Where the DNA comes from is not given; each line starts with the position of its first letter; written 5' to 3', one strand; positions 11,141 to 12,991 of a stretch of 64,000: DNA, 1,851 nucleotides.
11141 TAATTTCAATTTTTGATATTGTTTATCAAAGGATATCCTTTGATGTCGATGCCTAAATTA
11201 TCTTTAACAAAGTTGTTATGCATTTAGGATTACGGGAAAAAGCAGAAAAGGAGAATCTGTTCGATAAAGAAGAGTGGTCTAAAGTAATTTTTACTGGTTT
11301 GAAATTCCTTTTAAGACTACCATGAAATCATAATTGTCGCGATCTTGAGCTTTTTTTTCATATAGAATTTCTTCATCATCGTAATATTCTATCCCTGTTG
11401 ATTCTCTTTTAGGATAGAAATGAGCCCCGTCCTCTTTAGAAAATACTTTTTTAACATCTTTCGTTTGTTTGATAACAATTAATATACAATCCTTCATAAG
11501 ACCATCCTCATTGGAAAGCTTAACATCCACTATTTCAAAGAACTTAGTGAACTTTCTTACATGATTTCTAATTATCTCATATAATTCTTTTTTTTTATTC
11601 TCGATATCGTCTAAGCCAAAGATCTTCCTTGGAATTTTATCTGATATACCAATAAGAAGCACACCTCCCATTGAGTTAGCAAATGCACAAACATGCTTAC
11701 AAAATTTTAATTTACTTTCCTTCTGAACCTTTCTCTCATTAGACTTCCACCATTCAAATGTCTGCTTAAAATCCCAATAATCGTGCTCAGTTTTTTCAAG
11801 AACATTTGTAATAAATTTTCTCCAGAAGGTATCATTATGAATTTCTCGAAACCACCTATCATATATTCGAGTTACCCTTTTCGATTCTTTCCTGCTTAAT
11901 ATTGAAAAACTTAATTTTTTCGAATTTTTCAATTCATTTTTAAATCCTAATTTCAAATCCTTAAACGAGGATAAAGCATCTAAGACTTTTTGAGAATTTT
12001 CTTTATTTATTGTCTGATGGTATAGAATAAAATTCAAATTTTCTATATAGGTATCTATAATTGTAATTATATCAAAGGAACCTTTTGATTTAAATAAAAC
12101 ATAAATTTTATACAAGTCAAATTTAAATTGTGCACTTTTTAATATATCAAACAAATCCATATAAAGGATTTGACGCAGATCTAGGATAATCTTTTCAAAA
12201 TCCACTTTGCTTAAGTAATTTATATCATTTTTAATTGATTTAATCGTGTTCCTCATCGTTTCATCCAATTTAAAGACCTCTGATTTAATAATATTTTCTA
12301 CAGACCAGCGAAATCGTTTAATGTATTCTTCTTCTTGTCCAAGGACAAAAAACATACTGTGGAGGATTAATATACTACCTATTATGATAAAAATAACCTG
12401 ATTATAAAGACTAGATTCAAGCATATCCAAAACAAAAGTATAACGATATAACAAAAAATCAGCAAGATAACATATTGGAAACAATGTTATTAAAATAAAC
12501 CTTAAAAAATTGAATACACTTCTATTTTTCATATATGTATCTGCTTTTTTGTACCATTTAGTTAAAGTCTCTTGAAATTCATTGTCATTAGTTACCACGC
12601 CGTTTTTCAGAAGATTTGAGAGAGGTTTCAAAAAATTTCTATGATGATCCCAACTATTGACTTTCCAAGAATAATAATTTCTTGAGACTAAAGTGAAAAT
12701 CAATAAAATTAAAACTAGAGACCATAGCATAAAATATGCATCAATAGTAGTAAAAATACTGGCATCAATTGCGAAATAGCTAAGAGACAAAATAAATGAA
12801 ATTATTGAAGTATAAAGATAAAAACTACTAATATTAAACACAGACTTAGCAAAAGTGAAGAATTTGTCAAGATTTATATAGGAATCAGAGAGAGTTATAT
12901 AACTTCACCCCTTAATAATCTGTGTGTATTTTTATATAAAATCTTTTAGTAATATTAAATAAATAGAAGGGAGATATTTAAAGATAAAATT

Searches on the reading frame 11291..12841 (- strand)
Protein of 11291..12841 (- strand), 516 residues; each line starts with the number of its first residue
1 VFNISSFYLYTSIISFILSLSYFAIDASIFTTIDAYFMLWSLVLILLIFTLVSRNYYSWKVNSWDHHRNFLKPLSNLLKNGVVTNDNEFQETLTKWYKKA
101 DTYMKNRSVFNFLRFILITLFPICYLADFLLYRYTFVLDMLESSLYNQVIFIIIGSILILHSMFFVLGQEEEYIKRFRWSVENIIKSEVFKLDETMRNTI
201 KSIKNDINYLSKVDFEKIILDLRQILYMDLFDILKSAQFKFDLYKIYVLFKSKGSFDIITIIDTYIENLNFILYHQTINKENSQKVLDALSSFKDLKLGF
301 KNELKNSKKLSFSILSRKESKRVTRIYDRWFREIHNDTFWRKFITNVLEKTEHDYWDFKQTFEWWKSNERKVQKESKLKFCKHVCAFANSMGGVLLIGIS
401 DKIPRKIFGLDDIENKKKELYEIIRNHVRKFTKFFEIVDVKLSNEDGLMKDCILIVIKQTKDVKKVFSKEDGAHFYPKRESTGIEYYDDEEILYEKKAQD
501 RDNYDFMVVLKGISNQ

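Call 8: search_protein_families(library=pfam, proteins=[window:11291-12841:-], max_evalue=0.01)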
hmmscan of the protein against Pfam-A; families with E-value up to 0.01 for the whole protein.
window:11291-12841:- (516 aa): 1 family
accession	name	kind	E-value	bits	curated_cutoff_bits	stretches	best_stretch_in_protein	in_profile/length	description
PF04326.19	SLFN_AlbA_2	-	2.5e-14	54.3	25.3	1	352-475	1-107/118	Schlafen, AlbA_2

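Call 9: search_protein_families(library=padloc, proteins=[window:11291-12841:-], max_evalue=0.01)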
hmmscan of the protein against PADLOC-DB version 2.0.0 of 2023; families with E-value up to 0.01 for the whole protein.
window:11291-12841:- (516 aa): 0 families

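Call 10: search_protein_families(library=ncbifam, proteins=[window:11291-12841:-], max_evalue=0.01)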
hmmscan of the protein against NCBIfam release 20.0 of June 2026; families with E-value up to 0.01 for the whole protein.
window:11291-12841:- (516 aa): 0 families
